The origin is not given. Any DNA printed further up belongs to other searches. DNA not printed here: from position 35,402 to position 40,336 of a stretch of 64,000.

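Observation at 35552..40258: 1568-aa single-polypeptide fusion of GT2 (Dpm1-like), processive GT2 (QxxRW), Wzx-like flippase and GT4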

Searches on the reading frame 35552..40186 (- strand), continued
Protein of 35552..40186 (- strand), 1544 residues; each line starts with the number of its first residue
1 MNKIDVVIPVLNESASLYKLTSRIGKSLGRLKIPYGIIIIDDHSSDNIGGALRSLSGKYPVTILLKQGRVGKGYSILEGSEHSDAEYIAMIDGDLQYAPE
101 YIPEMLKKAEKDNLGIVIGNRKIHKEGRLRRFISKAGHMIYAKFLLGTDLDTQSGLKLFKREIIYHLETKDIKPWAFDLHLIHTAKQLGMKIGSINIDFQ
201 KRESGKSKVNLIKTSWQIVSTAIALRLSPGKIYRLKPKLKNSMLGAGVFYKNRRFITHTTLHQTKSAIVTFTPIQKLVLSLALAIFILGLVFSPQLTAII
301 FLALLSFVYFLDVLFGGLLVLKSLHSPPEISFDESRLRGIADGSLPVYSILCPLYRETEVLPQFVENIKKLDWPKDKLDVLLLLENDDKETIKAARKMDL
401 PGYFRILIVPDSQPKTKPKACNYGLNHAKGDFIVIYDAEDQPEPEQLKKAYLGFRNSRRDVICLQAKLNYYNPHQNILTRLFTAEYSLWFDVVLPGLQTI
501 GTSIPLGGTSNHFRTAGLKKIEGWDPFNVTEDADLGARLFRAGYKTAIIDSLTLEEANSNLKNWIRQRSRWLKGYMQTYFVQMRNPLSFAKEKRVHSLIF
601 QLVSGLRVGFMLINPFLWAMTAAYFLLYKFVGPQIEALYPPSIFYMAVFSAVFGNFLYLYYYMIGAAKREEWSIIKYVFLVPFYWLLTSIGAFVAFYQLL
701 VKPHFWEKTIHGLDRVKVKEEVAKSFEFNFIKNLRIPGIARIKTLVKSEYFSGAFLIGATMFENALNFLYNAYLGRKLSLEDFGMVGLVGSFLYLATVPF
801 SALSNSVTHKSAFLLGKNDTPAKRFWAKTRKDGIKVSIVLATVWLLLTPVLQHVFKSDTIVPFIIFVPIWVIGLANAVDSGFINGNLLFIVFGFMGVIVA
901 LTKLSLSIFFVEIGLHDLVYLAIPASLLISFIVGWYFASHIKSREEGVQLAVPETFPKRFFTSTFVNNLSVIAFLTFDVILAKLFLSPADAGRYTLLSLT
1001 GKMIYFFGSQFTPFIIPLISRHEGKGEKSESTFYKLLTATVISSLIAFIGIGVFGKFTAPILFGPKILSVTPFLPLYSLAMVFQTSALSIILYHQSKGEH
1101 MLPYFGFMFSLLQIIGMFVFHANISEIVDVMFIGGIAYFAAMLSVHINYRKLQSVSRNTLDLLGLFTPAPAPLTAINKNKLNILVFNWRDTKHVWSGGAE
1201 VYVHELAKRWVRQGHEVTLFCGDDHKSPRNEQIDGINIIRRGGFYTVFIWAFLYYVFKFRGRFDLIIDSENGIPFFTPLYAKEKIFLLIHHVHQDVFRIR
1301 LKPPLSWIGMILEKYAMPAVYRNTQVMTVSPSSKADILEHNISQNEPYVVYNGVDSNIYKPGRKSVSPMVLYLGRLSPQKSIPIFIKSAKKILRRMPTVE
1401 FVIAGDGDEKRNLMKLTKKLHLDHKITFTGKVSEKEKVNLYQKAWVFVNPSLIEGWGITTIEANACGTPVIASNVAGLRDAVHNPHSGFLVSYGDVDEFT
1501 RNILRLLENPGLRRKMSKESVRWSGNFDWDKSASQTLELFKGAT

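Call 41: find_related_loci(query=A3, collection=genome_contigs, flank=10000)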
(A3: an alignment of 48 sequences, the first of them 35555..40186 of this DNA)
Query A3 (1544 aa) in genome_contigs; peptide patterns used: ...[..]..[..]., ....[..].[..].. (x = any residue, [..] = any of these).
599 stretches matched a pattern (row limit reached: there are more); 593 encode a relative of the query (tblastn E <= 1e-3); the best 80 are kept; 80 distinct loci.
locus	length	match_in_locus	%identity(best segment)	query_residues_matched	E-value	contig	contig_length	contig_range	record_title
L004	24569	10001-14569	50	1-1539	0e+0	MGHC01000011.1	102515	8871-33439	MAG: Candidatus Woesebacteria bacterium RIFCSPLOWO2_01_FULL_39_10 rifcsplowo2_01_scaffold_2422, whole genome shotgun seq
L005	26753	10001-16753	48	1-1539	0e+0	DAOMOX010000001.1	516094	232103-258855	MAG TPA_asm: Candidatus Dojkabacteria bacterium isolate AMR_MDS_5875 NODE_5_length_516094_cov_26.501193, whole genome sh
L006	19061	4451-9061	50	1-1539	0e+0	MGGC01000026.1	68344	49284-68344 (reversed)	MAG: Candidatus Woesebacteria bacterium RIFCSPHIGHO2_01_FULL_38_10 rifcsphigho2_01_scaffold_3471, whole genome shotgun s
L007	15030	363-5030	45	2-1543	0e+0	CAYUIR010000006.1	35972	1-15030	MAG TPA_asm: uncultured Bdellovibrionales bacterium isolate SRP219642_co6_142 genome assembly, contig: NODE_774_length_3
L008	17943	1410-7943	50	1-1541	0e+0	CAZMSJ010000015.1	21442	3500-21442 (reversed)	MAG TPA_asm: uncultured Gammaproteobacteria bacterium isolate SRP298887_co1_344 genome assembly, contig: NODE_2240_lengt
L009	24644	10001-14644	47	2-1543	0e+0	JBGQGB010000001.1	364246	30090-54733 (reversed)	MAG: Candidatus Doudnabacteria bacterium isolate OBJ2_061818_090_38 k141_512501_length_364246_cov_22.5027, whole genome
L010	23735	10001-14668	46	2-1543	0e+0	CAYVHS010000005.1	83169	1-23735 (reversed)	MAG TPA_asm: uncultured Bdellovibrionales bacterium isolate SRP278252_co2_49 genome assembly, contig: NODE_404_length_83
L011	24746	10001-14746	45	1-1539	0e+0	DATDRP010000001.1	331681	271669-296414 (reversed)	MAG TPA_asm: Patescibacteria group bacterium isolate SMAG_U7980 k141_3695755, whole genome shotgun sequence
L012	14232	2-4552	45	55-1541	0e+0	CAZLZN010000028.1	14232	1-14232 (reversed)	MAG TPA_asm: uncultured Gammaproteobacteria bacterium isolate SRP278252_co2_871 genome assembly, contig: NODE_8869_lengt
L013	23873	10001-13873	51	237-1535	0e+0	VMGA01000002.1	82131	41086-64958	MAG: Microgenomates group bacterium Gr01-1014_16 G01um101416_scaffold_243, whole genome shotgun sequence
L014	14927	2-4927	50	270-1541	0e+0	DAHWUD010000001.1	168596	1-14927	MAG TPA_asm: Candidatus Amesbacteria bacterium isolate clean1528 NODE_1_length_168596_cov_57.624523, whole genome shotgu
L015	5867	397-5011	50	1-1542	0e+0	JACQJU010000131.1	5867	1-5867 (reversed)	MAG: Candidatus Gottesmanbacteria bacterium isolate NC_groundwater_1159_Ag_S-0.1um_39_55 S_p1_S3_coassembly_k141_2068991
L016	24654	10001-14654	50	1-1541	0e+0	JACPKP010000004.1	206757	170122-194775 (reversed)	MAG: Candidatus Daviesbacteria bacterium isolate NC_groundwater_498_Ag_S-0.1um_40_17 S35_SO-1_scaffold_131973, whole gen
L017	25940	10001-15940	47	235-1541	0e+0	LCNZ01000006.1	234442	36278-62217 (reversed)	MAG: Candidatus Amesbacteria bacterium GW2011_GWB1_47_19 UX91_C0006, whole genome shotgun sequence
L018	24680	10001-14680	45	2-1542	0e+0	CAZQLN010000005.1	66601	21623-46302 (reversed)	MAG TPA_asm: uncultured Bdellovibrionales bacterium isolate SRP342105_co1_403 genome assembly, contig: NODE_523_length_6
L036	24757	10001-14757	49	3-1544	0e+0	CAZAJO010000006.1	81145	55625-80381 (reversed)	MAG TPA_asm: uncultured Gammaproteobacteria bacterium isolate SRP342105_co1_429 genome assembly, contig: NODE_370_length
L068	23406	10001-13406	51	1-1544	1e-148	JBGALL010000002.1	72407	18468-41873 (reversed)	MAG: Candidatus Woesebacteria bacterium isolate MAG_MBR_H10.109 MBRH10-109_opera_contig_1557, whole genome shotgun seque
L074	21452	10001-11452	46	252-734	1e-137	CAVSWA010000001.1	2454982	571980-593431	MAG: uncultured Chloroflexia bacterium isolate MFD05705.bin.2.108 genome assembly, contig: contig_16145, whole genome sh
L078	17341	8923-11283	46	4-749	2e-134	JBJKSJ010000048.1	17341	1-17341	MAG: Ktedonobacterales bacterium isolate Bin_8 S1Ck127_118807_flag_1_multi_9.0000_len_17341, whole genome shotgun sequen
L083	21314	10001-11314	51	275-715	2e-130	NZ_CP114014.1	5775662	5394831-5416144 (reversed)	Paraconexibacter sp. AEG42_29 chromosome, complete genome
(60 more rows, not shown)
